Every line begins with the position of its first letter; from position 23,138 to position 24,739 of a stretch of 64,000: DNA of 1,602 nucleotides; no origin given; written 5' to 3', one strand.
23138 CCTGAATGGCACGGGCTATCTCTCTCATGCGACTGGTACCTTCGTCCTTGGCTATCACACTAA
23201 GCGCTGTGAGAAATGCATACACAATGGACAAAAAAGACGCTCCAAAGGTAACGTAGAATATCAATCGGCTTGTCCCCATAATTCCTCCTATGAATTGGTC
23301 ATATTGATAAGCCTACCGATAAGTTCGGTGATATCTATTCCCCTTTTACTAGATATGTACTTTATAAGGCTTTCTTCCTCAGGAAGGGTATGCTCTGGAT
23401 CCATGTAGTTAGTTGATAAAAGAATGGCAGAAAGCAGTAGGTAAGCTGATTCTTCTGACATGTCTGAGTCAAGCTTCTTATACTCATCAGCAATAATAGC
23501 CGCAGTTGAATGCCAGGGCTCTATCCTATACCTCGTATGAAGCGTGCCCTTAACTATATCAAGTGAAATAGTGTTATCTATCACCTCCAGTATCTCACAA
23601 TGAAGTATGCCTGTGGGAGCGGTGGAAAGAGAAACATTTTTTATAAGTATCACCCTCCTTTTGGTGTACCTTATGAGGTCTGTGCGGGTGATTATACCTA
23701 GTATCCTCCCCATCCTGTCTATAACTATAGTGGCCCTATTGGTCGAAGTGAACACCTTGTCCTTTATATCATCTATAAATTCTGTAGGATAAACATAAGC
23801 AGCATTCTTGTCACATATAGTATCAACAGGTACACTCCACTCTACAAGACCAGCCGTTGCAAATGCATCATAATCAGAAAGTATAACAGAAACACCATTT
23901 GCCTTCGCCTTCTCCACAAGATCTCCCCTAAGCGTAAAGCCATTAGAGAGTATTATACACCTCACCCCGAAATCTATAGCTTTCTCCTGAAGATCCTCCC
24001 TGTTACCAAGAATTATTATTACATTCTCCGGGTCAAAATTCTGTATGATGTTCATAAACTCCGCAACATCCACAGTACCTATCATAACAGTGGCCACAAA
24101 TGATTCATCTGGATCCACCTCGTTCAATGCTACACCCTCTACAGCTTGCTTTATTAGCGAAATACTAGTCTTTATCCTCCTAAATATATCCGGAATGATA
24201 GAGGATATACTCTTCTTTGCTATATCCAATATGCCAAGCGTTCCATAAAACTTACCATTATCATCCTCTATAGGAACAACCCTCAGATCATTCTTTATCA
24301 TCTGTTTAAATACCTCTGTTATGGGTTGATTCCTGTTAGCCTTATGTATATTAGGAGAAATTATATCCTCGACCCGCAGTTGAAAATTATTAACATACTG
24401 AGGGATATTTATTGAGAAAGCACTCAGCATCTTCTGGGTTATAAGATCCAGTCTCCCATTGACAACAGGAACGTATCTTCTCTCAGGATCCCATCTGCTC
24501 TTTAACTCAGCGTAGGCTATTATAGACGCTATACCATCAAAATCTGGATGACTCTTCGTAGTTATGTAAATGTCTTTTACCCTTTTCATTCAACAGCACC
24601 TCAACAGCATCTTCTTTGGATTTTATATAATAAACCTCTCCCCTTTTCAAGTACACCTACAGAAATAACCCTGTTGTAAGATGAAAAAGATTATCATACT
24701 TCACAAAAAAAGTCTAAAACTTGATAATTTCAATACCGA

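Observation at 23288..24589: Catalytically degenerate, DHHA2-less CBS-pyrophosphatase homolog directly upstream of the membrane H+-PPase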

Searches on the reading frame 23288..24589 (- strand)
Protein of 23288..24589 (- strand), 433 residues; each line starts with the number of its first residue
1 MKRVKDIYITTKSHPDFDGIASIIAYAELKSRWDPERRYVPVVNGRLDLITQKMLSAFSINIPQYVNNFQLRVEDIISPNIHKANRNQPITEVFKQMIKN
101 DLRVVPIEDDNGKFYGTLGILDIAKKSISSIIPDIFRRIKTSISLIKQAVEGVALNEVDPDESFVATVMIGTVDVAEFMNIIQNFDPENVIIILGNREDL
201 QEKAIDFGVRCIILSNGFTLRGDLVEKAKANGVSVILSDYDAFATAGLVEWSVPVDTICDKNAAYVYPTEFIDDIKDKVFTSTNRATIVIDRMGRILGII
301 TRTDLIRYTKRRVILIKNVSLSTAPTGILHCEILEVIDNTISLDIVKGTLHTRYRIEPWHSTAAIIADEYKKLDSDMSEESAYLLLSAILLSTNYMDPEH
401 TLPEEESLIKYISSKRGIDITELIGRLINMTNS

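Call 3: search_protein_families(library=pfam, proteins=[window:23288-24589:-], max_evalue=1)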
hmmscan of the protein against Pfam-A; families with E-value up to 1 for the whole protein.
window:23288-24589:- (433 aa): 6 families
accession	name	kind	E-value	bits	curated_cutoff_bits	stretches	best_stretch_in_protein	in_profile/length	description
PF00571.33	CBS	-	6.1e-16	58.9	24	2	73-126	1-54/57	CBS domain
PF07085.17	DRTGG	-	7e-16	58.4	25.2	1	146-249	2-102/105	DRTGG domain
PF01368.27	DHH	-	0.00037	21.2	28.1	1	7-245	2-41/125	DHH family, N-terminal domain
PF09869.16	KH_DUF2096_C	-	0.021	15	24.6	1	174-202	20-48/59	DUF2096 C-terminal KH-like domain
PF13380.12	CoA_binding_2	-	0.037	14.9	22.8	0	85-195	11-88/116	CoA binding domain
PF02603.21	Hpr_kinase_N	-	0.048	14.1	24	1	197-240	69-112/125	HPr Serine kinase N terminus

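Call 4: search_protein_families(library=ncbifam, proteins=[window:23288-24589:-], max_evalue=1)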
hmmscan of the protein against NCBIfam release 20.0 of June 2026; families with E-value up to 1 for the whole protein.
window:23288-24589:- (433 aa): 20 families
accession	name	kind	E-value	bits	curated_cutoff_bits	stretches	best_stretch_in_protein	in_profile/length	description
NF011443.0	PRK14869.1-5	equivalog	9.9e-66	222.3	335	1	5-421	4-415/546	putative manganese-dependent inorganic diphosphatase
NF011442.0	PRK14869.1-4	equivalog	1.1e-64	218.8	400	1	4-429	3-422/543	putative manganese-dependent inorganic diphosphatase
NF011447.0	PRK14869.2-3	equivalog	6.4e-64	216.4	522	1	6-429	3-420/540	putative manganese-dependent inorganic diphosphatase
NF011441.0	PRK14869.1-3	equivalog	3.6e-61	207.4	753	1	7-424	5-417/548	putative manganese-dependent inorganic diphosphatase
NF011445.0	PRK14869.2-1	equivalog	3.8e-61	207.1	483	1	5-422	3-417/548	putative manganese-dependent inorganic diphosphatase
NF011440.0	PRK14869.1-2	equivalog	1.1e-58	199.2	746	1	5-423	2-411/541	putative manganese-dependent inorganic diphosphatase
NF011446.0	PRK14869.2-2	equivalog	1.1e-58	199.1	601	1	6-429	12-436/576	putative manganese-dependent inorganic diphosphatase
NF011444.0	PRK14869.1-6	equivalog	1.4e-41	142.7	1105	1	7-394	5-387/547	putative manganese-dependent inorganic diphosphatase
NF011448.0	PRK14869.2-4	equivalog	2.7e-40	138.2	562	1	6-421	10-431/563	putative manganese-dependent inorganic diphosphatase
NF011449.0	PRK14869.2-5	equivalog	8.4e-39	133.9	411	2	269-422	165-317/451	putative manganese-dependent inorganic diphosphatase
NF003877.0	PRK05427.1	equivalog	9.8e-15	54.8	283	2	310-427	67-183/308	manganese-dependent inorganic pyrophosphatase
NF038279.1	TF_CBS_SpxR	exception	9e-11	41.1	600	2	182-319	108-254/427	CBS-HotDog domain-containing transcription factor SpxR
NF041552.1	TF_PrdR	equivalog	3.3e-08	32.3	795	2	70-128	5-63/577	sigma-54 dependent transcriptional regulator PrdR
NF005869.0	PRK07807.1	equivalog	0.00011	21.3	549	1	228-338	65-175/479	GuaB1 family IMP dehydrogenase-related protein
NF041630.1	CBS_CbpB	equivalog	0.00022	21.1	125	1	49-118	62-126/143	cyclic-di-AMP-binding protein CbpB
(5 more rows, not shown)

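Call 5: search_solved_structures(query=window:23291-24589:-, max_evalue=1, show_alignments=3)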
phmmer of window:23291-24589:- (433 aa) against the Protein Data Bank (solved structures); distinct sequences matched with E-value up to 1: 31.
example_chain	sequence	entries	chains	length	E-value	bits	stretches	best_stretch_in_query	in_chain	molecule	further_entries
3l31_A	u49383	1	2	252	1.3e-17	67.2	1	71-312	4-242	Probable manganase-dependent inorganic pyrophosphatase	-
3l2b_A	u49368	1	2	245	1.8e-17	66.7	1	70-311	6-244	Probable manganase-dependent inorganic pyrophosphatase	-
9e6q_3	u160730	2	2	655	2.3e-12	50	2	71-126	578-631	Putative signal-transduction protein with CBS domains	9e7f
3kpc_A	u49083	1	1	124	1.3e-06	31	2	73-126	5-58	Uncharacterized protein MJ0100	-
3kpb_A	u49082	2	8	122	1.4e-06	30.9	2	73-126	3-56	Uncharacterized protein MJ0100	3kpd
2qh1_A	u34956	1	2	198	1.4e-06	30.9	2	69-128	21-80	Hypothetical protein Ta0289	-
1pvm_A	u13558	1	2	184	1.6e-06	30.7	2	70-128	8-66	conserved hypothetical protein Ta0289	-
9zni_6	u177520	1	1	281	2.6e-06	30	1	65-124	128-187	CBS domain-containing protein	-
1wpn_A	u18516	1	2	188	3.4e-06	29.6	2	315-422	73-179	Manganese-dependent inorganic pyrophosphatase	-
2iw4_A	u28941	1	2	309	1.3e-05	27.7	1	315-422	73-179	MANGANESE-DEPENDENT INORGANIC PYROPHOSPHATASE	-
1k23_A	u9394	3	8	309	1.6e-05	27.4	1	321-422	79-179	Manganese-dependent inorganic pyrophosphatase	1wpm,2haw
2p9m_A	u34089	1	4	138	0.00011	24.7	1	71-126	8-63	Hypothetical protein MJ0922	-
2ioj_A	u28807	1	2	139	0.00017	24.1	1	142-247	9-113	Hypothetical protein AF_1212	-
2yzi_A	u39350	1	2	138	0.0006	22.2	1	69-127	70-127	Hypothetical protein PH0107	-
9znf_4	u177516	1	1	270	0.0036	19.7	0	228-309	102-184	CBS domain-containing protein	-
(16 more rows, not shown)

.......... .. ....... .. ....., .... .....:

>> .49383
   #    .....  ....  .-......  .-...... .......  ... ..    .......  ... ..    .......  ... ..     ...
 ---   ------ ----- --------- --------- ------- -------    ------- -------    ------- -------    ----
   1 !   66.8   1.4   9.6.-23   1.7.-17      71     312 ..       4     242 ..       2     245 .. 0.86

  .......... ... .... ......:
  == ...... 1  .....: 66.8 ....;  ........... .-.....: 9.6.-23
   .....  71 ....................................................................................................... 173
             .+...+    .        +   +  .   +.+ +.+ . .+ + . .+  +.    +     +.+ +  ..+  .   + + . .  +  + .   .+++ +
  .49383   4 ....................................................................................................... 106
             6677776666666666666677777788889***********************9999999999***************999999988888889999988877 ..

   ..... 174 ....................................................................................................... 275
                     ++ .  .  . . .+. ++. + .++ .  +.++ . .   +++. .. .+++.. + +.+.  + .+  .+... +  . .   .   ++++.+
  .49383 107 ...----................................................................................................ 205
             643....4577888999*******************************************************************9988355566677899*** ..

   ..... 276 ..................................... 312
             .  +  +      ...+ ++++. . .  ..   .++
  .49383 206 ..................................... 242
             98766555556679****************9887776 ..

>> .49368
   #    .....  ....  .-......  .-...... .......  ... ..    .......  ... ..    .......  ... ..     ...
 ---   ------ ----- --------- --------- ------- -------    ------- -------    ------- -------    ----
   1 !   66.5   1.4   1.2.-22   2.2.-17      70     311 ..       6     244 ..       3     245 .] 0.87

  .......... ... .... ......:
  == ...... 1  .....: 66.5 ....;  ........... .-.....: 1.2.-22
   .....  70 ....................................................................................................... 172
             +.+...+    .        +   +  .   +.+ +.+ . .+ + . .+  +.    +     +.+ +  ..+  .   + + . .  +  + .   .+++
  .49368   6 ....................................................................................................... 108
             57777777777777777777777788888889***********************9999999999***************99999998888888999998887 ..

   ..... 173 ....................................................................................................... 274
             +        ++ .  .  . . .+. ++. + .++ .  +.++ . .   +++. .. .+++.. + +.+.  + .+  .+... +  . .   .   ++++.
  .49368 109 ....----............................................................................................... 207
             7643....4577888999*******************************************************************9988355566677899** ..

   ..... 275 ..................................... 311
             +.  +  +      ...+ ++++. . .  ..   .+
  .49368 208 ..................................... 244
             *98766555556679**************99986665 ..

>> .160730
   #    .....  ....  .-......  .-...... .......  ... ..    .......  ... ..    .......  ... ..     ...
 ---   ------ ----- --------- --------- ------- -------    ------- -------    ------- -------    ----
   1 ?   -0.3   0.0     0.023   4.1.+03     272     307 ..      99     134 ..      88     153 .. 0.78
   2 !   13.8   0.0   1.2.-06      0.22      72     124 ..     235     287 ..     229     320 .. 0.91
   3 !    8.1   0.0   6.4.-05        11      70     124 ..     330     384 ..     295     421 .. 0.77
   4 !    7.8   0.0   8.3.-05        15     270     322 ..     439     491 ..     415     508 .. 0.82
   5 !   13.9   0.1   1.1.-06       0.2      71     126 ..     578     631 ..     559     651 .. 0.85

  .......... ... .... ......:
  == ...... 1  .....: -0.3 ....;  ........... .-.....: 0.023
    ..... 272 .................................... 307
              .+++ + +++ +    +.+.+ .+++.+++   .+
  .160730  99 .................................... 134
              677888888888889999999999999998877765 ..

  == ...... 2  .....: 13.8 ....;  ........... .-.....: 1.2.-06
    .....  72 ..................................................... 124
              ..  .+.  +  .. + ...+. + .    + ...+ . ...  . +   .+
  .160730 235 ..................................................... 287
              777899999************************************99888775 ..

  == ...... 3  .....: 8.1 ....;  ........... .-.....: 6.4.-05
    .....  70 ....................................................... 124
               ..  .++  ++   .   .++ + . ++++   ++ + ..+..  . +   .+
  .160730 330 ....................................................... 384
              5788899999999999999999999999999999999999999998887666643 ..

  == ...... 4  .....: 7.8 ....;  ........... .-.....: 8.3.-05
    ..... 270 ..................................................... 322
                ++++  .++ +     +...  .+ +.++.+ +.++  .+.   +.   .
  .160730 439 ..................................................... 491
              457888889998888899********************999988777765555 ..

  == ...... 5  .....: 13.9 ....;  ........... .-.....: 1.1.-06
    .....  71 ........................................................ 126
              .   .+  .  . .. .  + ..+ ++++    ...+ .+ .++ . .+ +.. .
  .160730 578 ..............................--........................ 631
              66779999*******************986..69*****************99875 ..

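Call 6: find_homologous_proteins(query=window:23291-24589:-, max_evalue=0.001)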
Query window:23291-24589:- (433 aa): 127 proteins with E <= 0.001 among 8000 candidates; the best 120 are listed.
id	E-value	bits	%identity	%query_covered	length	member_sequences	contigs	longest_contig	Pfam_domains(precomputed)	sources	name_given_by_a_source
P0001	1.7e-279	945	100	100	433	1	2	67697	PF07085.18,PF00571.34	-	-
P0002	2.6e-134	466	48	100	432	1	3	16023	PF01368.28,PF07085.18,PF00571.34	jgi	jgi:manganese-dependent inorganic pyrophosphatase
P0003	3.8e-134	466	52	99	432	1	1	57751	PF01368.28,PF07085.18,PF00571.34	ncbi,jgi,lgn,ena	-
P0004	2.9e-132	460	49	99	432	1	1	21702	PF01368.28,PF07085.18,PF00571.34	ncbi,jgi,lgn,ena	-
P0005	1.2e-131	458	48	100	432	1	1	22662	PF01368.28,PF07085.18,PF00571.34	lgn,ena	-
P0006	3.2e-131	456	50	100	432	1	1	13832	PF01368.28,PF07085.18,PF00571.34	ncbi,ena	-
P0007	8.8e-131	455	49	95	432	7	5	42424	PF01368.28,PF07085.18,PF00571.34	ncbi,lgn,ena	-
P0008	3.1e-130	453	51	95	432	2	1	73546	PF01368.28,PF07085.18,PF00571.34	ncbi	-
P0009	1.3e-129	451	49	100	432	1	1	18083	PF01368.28,PF07085.18,PF00571.34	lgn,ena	-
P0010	2.3e-129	450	49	100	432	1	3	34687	PF01368.28,PF07085.18,PF00571.34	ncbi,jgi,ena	-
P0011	3.4e-129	450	48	99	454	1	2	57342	PF01368.28,PF07085.18,PF00571.34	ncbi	-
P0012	1.3e-128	448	48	100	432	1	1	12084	PF01368.28,PF07085.18,PF00571.34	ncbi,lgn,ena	-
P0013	1.7e-128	447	47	100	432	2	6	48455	PF01368.28,PF07085.18,PF00571.34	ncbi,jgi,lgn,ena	-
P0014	2.1e-128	447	48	100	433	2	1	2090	PF01368.28,PF07085.18,PF00571.34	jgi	-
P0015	1.2e-127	444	47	99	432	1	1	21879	PF01368.28,PF07085.18,PF00571.34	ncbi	-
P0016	2.4e-127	444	48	100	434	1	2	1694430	PF01368.28,PF07085.18,PF00571.34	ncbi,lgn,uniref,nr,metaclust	ncbi:putative manganese-dependent inorganic diphosphatase [Hippea maritima]|uniref:CBS domain contai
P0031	6.2e-118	413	46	100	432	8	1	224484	PF01368.28,PF07085.18,PF00571.34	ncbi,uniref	ncbi:MAG: putative manganese-dependent inorganic diphosphatase [Desulfurella sp.]|uniref:putative ma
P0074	1.4e-43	168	30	91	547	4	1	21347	PF01368.28,PF07085.18,PF00571.34,PF02833.20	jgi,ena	-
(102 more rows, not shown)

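Call 12: find_related_loci(query=A2, collection=genome_contigs, flank=6000)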
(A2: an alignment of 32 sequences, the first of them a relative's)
Query A2 (433 aa) in genome_contigs; peptide patterns used: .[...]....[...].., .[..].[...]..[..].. (x = any residue, [..] = any of these).
173 stretches matched a pattern; 24 encode a relative of the query (tblastn E <= 1e-3); 24 distinct loci.
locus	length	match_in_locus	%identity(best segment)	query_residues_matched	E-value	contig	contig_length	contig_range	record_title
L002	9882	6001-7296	52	1-430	4e-142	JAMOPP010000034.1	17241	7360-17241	MAG: Desulfurellales bacterium isolate 4559-240_metabat1_scaf2bin.049 4559-240_scaffold_1730_c1, whole genome shotgun se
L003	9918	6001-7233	49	1-412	3e-139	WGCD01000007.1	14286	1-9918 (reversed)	MAG: Desulfurellaceae bacterium isolate S144_51 k151_12413, whole genome shotgun sequence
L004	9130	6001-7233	49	1-412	3e-138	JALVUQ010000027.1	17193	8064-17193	MAG: Desulfurellales bacterium isolate M10_maxbin2_scaf2bin.072 M10_NODE_1461_length_17193_cov_19.375718, whole genome s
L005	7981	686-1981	48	1-433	2e-137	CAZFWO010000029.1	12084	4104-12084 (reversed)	MAG TPA_asm: uncultured Desulfurellales bacterium isolate binchicken_co164_206 genome assembly, contig: NODE_1469_length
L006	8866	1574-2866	50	1-432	5e-134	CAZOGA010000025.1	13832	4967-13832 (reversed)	MAG TPA_asm: uncultured Desulfurellales bacterium isolate binchicken_co164_98 genome assembly, contig: NODE_1093_length_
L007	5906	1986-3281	47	1-433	1e-134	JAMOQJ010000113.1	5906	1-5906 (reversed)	MAG: Desulfurellales bacterium isolate 4559-240_metabat2_scaf2bin.076 4559-240_scaffold_7901_c1, whole genome shotgun se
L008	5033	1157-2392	48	1-413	2e-135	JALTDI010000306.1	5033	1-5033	MAG: Desulfurellales bacterium isolate S014_maxbin2_scaf2bin.002 S014_NODE_8286_length_5033_cov_50.718508, whole genome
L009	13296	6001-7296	46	1-433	2e-133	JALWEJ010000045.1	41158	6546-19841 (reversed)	MAG: Desulfurellales bacterium isolate T11_metabat1_scaf2bin.081 T11_NODE_231_length_41158_cov_3.374717, whole genome sh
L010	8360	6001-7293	49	1-432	3e-131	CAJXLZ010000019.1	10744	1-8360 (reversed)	MAG TPA_asm: uncultured Desulfurellaceae bacterium isolate SRR4023291_bin.22_MetaBAT_v2.12.1_MAG genome assembly, contig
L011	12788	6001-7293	49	1-429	2e-141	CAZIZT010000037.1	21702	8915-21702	MAG TPA_asm: uncultured Desulfurellales bacterium isolate binchicken_co219_109 genome assembly, contig: k141_149831, who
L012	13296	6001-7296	47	1-433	1e-130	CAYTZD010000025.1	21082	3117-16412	MAG TPA_asm: uncultured Hippea sp. isolate binchicken_co36_212 genome assembly, contig: NODE_1573_length_21082_cov_57.16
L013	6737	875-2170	46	1-432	3e-130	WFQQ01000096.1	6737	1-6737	MAG: Desulfurellaceae bacterium isolate S013_74 k151_2319, whole genome shotgun sequence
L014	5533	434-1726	46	1-432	4e-129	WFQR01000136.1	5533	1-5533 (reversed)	MAG: Hippea sp. isolate S013_75 k151_4613, whole genome shotgun sequence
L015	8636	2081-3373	46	1-432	6e-129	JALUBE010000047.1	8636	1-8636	MAG: Desulfurellales bacterium isolate S142_metabat1_scaf2bin.003 S142_NODE_1589_length_8636_cov_2.833118, whole genome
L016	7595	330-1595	46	1-423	2e-128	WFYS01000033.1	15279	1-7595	MAG: Desulfurellaceae bacterium isolate S142_15 k151_18334, whole genome shotgun sequence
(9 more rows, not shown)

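Call 36: predict_structure(alignment_id=A2)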
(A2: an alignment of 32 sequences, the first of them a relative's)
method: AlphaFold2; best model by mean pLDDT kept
length: 433 residues; sequences in the alignment: 32
mean_pLDDT: 88.2   pTM: 0.73
mean pLDDT of the five models: 88.2, 88.1, 86.7, 86.3, 86.3
residues with pLDDT >= 90: 244; 70-90: 160; 50-70: 22; < 50: 7
segments of 3 or more residues with pLDDT < 50: 128-134
pLDDT, mean of each block of 10 residues (from residue 1): 80 92 96 91 92 90 90 90 92 88 91 91 60 60 92 90 89 85 86 90 93 92 94 94 84 87 91 91 89 94 88 85 85 88 58 86 96 93 96 91 95 94 93 84
secondary structure, 60 per line:
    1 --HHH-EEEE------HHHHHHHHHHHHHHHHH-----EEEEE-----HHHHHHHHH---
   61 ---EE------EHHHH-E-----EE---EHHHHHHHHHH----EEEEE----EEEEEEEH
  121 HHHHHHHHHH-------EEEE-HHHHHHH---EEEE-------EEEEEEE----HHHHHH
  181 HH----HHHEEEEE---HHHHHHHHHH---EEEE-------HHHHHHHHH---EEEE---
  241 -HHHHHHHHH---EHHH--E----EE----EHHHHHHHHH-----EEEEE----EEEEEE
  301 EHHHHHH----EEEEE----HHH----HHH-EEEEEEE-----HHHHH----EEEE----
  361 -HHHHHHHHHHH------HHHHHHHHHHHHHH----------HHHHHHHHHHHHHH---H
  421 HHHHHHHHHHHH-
elements in order: E7-10 H17-33 E39-43 H49-57 H73-76 H90-99 E104-108 E113-119 H120-130 E138-141 H143-149 E153-156 E164-170 H175-182 E190-194 H198-207 E211-214 H222-230 E234-237 H242-250 H272-280 E286-290 E295-301 H302-307 E312-316 E332-338 H344-348 E353-356 H362-372 H379-392 H403-416 H420-432

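Call 40: fold_search(model_id=the predicted structure, library=pdb)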
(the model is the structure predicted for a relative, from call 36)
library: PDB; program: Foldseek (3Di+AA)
matches with E <= 10: 1364; with E <= 0.001: 240
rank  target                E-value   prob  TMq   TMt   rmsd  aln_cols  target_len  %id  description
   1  3l2b_A                2.6e-19  1.00  0.46  0.81   3.9       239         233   24  Crystal structure of the CBS and DRTGG domains of the regulatory region of Clostridium perfringens pyrophosphatase com (released 2010-04-21)
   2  3l31_A                5.8e-19  1.00  0.47  0.84   3.7       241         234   24  Crystal structure of the CBS and DRTGG domains of the regulatory region of Clostridium perfringens pyrophosphatase com (released 2010-04-21)
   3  3l31_B                7.9e-19  1.00  0.47  0.84   3.7       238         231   24  Crystal structure of the CBS and DRTGG domains of the regulatory region of Clostridium perfringens pyrophosphatase com (released 2010-04-21)
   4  3l2b_B                8.3e-19  1.00  0.46  0.83   3.9       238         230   24  Crystal structure of the CBS and DRTGG domains of the regulatory region of Clostridium perfringens pyrophosphatase com (released 2010-04-21)
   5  2iw4_B                3.1e-09  1.00  0.34  0.46  16.2       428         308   13  CRYSTAL STRUCTURE OF BASILLUS SUBTILIS FAMILY II INORGANIC PYROPHOSPHATASE MUTANT, H98Q, IN COMPLEX WITH PNP (released 2006-11-07)
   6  1wpm_A                7.6e-09  1.00  0.38  0.53  10.8       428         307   13  Structure of Bacillus subtilis inorganic pyrophosphatase (released 2004-11-23)
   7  2iw4_A                7.6e-09  1.00  0.38  0.52  11.8       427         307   13  CRYSTAL STRUCTURE OF BASILLUS SUBTILIS FAMILY II INORGANIC PYROPHOSPHATASE MUTANT, H98Q, IN COMPLEX WITH PNP (released 2006-11-07)
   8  1wpn_A                3.1e-08  1.00  0.38  0.83  11.8       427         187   14  Crystal structure of the N-terminal core of Bacillus subtilis inorganic pyrophosphatase (released 2004-11-23)
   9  1k23_D                1.7e-07  1.00  0.37  0.68  11.9       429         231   13  Inorganic Pyrophosphatase (Family II) from Bacillus subtilis (released 2001-10-31)
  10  6b1u_F                2.3e-07  1.00  0.13  0.18  26.5       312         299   13  Structure of full-length human AMPK (a2b1g1) in complex with a small molecule activator SC4 (released 2018-04-25)
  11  4rpa_A                2.6e-07  1.00  0.25  0.35   2.8       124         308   19  Crystal structure of inorganic pyrophosphatase from Staphylococcus aureus in complex with Mn2+ (released 2015-01-21)
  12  2p9m_C                3.1e-07  1.00  0.26  0.84   4.2       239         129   12  Crystal structure of conserved hypothetical protein MJ0922 from Methanocaldococcus jannaschii DSM 2661 (released 2007-07-03)
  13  2p9m_A                3.3e-07  1.00  0.25  0.81   7.5       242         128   13  Crystal structure of conserved hypothetical protein MJ0922 from Methanocaldococcus jannaschii DSM 2661 (released 2007-07-03)
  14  2p9m_D                3.5e-07  1.00  0.25  0.80   4.4       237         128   12  Crystal structure of conserved hypothetical protein MJ0922 from Methanocaldococcus jannaschii DSM 2661 (released 2007-07-03)
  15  9m0m                  4.7e-07  1.00  0.39  0.53   4.4       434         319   10  Crystal structure of a thermophilic family II inorganic pyrophosphatase in Thermodesulfobacterium commune (released 2026-03-04)
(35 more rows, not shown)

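Call 48: search_protein_representatives(alignment_id=A2)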
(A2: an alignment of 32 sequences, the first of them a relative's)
Query: 32 sequences, 432 profile positions. Proteins with E-value up to 0.001 (for the whole library): 10410; up to 1e-10: 2176; up to 1e-30: 434. The best 150 are listed.
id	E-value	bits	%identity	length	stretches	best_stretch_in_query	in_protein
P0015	8.6e-233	789.2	-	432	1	1-432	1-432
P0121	1.7e-96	340.1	-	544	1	6-426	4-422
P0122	1.7e-92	326.9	-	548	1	8-429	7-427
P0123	1.6e-86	307.3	-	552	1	6-421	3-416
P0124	1.1e-85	304.5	-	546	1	6-428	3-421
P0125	6.0e-85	302.0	-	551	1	7-428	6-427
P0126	7.9e-84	298.3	-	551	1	5-423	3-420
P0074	1.6e-83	297.3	-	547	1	4-426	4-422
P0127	2.6e-83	296.6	-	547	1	8-424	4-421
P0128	1.2e-80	287.9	-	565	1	6-426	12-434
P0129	1.9e-80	287.2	-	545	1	5-426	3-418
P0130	5.9e-80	285.6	-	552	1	6-422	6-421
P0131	4.5e-78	279.4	-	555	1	5-426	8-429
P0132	1.6e-77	277.6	-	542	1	6-422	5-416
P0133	3.5e-77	276.4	-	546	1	5-423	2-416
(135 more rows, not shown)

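Call 62: find_encoding_contigs(protein=P0121, flank=5000, max_places=3)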
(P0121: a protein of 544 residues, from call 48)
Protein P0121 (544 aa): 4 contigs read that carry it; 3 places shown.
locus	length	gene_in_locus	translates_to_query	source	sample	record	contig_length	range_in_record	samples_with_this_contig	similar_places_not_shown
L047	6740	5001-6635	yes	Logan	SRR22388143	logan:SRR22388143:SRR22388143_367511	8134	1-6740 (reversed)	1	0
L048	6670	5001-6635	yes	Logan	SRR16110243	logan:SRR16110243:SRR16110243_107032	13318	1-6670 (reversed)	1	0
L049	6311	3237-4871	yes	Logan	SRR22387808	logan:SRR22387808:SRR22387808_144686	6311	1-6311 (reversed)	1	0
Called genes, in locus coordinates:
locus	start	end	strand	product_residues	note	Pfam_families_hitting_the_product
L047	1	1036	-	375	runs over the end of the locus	PF00712:DNA_pol3_beta, PF02767:DNA_pol3_beta_2, PF02768:DNA_pol3_beta_3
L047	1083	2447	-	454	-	PF11638:DnaA_N, PF00308:Bac_DnaA, PF01695:IstB_IS21 (weak), PF00004:AAA (weak), PF22688:Hda_lid (weak), PF08299:Bac_DnaA_C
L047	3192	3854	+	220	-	PF00702:Hydrolase, PF12710:HAD, PF13419:HAD_2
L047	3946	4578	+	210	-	PF01618:MotA_ExbB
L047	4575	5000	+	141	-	PF02472:ExbD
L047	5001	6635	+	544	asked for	PF01368:DHH, PF00571:CBS, PF07085:DRTGG, PF00571:CBS (weak), PF02833:DHHA2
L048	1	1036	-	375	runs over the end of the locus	PF00712:DNA_pol3_beta, PF02767:DNA_pol3_beta_2, PF02768:DNA_pol3_beta_3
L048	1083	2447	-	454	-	PF11638:DnaA_N, PF00308:Bac_DnaA, PF01695:IstB_IS21 (weak), PF00004:AAA (weak), PF22688:Hda_lid (weak), PF08299:Bac_DnaA_C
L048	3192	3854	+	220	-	PF00702:Hydrolase, PF12710:HAD, PF13419:HAD_2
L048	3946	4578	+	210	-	PF01618:MotA_ExbB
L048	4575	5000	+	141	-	PF02472:ExbD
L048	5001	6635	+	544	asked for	PF01368:DHH, PF00571:CBS, PF07085:DRTGG, PF00571:CBS (weak), PF02833:DHHA2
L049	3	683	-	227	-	?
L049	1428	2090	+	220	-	PF00702:Hydrolase, PF12710:HAD, PF13419:HAD_2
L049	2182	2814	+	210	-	PF01618:MotA_ExbB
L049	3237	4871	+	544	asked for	PF01368:DHH, PF00571:CBS, PF07085:DRTGG, PF00571:CBS (weak), PF02833:DHHA2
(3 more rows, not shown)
